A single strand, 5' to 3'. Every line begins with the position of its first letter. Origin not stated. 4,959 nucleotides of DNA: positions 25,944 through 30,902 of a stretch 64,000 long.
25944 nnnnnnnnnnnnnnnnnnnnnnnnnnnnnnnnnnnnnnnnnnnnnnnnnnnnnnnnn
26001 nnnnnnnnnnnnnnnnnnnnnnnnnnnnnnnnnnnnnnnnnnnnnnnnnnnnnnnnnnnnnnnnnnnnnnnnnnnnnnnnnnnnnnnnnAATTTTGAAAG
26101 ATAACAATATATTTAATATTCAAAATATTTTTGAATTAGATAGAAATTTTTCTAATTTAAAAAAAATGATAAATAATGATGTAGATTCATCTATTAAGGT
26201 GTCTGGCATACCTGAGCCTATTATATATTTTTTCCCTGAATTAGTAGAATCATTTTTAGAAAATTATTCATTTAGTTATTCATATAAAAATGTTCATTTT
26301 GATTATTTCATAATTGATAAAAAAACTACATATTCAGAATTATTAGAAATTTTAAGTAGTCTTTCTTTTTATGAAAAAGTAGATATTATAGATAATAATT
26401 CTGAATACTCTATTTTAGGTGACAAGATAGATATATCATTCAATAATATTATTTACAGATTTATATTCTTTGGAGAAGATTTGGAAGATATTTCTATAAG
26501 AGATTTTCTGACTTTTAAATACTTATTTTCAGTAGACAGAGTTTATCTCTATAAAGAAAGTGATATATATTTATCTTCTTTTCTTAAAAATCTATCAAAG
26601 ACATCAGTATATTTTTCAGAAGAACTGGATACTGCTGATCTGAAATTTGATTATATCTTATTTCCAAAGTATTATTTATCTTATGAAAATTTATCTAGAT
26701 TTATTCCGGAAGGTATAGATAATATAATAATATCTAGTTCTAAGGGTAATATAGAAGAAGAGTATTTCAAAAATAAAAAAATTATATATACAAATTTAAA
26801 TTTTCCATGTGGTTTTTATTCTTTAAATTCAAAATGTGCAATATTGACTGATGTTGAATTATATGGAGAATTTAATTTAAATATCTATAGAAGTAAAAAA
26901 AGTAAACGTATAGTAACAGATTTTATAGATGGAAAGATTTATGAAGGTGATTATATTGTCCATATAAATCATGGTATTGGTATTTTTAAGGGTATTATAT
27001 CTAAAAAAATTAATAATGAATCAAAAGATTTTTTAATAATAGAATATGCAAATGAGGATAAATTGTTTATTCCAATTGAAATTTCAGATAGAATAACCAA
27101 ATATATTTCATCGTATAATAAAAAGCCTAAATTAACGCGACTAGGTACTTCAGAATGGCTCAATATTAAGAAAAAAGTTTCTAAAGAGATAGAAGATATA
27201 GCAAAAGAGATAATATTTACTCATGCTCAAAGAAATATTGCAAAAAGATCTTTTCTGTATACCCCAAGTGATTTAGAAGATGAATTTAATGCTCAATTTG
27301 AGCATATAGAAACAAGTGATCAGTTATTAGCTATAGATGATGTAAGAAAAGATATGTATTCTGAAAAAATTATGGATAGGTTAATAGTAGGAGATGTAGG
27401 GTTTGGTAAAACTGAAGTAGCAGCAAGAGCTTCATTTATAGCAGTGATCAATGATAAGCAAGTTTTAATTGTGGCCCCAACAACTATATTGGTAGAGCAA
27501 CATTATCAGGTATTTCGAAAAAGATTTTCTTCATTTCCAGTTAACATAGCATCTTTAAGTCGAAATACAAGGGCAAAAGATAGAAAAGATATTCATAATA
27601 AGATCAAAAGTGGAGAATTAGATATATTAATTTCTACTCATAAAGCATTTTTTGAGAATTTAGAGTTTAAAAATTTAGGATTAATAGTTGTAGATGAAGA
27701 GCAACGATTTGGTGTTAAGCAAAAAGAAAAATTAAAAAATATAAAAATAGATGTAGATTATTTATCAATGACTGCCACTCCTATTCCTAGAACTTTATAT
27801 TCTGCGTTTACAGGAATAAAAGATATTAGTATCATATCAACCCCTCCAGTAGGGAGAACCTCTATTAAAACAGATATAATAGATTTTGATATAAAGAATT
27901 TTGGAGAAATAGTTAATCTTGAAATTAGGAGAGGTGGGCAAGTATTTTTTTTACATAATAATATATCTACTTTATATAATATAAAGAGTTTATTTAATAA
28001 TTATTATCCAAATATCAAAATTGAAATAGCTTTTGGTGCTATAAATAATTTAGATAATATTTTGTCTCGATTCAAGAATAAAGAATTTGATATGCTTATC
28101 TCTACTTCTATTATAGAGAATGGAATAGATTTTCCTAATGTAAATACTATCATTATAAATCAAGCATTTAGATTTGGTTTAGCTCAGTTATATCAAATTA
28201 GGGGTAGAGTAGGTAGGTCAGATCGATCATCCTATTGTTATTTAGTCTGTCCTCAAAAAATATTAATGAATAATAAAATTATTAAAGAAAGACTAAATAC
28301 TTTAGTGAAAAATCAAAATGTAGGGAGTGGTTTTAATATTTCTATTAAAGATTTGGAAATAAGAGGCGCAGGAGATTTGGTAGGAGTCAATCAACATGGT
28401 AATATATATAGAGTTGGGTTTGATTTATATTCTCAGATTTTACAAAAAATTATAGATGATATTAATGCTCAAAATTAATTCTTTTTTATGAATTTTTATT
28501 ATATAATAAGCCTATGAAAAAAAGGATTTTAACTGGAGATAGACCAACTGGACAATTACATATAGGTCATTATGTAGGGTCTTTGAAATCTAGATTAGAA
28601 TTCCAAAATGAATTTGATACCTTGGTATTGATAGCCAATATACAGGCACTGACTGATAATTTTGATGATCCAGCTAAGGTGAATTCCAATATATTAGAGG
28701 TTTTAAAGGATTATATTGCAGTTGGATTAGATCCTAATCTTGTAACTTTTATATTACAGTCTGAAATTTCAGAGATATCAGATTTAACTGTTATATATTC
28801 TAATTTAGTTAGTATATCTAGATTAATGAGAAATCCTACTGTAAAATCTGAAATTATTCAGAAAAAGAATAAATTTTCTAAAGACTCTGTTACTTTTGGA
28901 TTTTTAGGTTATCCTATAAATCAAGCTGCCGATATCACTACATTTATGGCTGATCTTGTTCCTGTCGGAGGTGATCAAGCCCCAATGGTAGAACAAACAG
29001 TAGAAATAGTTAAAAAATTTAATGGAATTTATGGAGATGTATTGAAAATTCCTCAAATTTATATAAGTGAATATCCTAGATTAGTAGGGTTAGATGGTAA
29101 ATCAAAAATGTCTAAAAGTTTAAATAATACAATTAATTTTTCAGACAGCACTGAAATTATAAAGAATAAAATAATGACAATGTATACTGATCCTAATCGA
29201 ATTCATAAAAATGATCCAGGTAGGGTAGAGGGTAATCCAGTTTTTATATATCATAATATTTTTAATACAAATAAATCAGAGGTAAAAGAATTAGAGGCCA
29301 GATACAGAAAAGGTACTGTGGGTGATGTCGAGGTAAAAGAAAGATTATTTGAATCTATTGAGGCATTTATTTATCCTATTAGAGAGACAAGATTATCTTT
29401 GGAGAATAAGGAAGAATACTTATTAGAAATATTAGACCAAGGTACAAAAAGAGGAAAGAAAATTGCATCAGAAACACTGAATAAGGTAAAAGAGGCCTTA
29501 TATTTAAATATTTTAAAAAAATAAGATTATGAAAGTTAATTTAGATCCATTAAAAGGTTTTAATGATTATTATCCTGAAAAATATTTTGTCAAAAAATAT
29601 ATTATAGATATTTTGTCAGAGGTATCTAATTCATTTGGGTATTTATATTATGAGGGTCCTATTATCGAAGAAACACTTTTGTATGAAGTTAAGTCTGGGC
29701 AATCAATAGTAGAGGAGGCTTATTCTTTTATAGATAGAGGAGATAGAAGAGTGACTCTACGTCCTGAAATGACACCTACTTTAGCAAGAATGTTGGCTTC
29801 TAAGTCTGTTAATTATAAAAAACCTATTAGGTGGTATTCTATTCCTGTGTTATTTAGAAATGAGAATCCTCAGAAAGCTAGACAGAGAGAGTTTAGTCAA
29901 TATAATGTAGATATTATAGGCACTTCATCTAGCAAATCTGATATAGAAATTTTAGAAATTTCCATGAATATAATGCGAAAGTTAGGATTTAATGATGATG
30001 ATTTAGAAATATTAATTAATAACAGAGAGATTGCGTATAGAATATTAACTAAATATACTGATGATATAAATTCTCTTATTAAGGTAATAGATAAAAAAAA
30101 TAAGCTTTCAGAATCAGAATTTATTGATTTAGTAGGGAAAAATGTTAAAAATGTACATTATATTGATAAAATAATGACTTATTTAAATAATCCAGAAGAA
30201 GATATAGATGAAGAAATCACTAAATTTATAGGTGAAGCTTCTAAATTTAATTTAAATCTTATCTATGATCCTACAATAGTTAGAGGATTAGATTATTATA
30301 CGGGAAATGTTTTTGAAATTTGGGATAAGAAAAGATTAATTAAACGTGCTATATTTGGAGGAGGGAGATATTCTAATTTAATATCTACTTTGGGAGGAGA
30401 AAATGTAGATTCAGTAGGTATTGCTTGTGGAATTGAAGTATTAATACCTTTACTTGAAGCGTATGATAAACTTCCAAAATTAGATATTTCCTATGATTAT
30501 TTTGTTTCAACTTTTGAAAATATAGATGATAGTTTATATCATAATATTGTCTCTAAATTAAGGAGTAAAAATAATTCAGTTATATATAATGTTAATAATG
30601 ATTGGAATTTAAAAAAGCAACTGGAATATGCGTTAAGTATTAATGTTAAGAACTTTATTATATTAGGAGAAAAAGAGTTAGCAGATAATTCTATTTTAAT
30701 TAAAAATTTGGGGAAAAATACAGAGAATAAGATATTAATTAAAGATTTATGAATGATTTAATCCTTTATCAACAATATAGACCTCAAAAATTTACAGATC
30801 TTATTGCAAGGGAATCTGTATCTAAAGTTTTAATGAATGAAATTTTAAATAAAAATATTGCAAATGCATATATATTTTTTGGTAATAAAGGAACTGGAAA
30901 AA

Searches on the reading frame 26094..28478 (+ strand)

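Call 25: search_protein_families(library=pfam, proteins=[window:26094-28478:+], max_evalue=0.001)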
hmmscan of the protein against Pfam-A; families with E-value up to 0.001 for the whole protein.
window:26094-28478:+ (794 aa): 5 families
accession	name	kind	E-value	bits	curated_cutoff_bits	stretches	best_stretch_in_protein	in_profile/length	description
PF00270.35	DEAD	-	3.7e-24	85.8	26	1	410-567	4-163/167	DEAD/DEAH box helicase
PF00271.37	Helicase_C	-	4.9e-22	78.7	23.5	2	609-709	9-109/110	Helicase conserved C-terminal domain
PF02559.22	CarD_TRCF_RID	-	1.5e-17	63.8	23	1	284-338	3-57/57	CarD-like/TRCF RID domain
PF04851.21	ResIII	-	5.3e-11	43.1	22.5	1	409-563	7-162/164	Type III restriction enzyme, res subunit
PF17757.6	UvrB_inter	-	3.8e-05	24.2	22.9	1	77-153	8-86/91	UvrB interaction domain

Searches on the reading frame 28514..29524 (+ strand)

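Call 25: search_protein_families(library=pfam, proteins=[window:28514-29524:+], max_evalue=0.001)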
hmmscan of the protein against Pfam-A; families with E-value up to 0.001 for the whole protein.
window:28514-29524:+ (336 aa): 1 family
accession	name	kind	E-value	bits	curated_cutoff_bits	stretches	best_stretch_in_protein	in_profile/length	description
PF00579.31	tRNA-synt_1b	-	2.5e-60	204.7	21.1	1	4-285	7-290/292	tRNA synthetases class I (W and Y)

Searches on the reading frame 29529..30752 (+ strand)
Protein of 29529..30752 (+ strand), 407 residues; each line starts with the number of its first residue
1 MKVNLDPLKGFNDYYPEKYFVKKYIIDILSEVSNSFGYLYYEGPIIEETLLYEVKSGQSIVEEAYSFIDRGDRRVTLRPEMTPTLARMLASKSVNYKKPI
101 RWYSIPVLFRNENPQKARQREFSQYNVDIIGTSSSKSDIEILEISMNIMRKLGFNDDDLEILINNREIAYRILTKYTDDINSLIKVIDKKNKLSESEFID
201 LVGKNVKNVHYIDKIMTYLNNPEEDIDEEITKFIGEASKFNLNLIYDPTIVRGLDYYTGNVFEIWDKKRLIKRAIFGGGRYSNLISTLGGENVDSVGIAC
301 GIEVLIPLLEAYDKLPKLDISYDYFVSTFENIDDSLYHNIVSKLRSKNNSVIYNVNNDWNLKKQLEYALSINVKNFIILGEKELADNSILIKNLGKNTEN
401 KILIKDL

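Call 26: search_protein_families(library=pfam, proteins=[window:29529-30752:+], max_evalue=0.01)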
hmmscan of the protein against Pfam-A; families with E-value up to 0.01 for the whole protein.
window:29529-30752:+ (407 aa): 4 families
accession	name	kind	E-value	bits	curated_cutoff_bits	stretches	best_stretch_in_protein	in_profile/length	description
PF13393.11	tRNA-synt_His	-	3.5e-35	122.2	25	1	10-303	1-306/308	Histidyl-tRNA synthetase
PF00587.30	tRNA-synt_2b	-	2.1e-09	38.2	29.3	1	65-267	1-123/179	tRNA synthetase class II core domain (G, H, P, S and T)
PF01409.25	tRNA-synt_2d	-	5.2e-05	23.3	19.8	1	61-135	64-138/246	tRNA synthetases class II core domain (F)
PF03129.25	HGTP_anticodon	-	0.0027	18.3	21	1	339-405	20-85/94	Anticodon binding domain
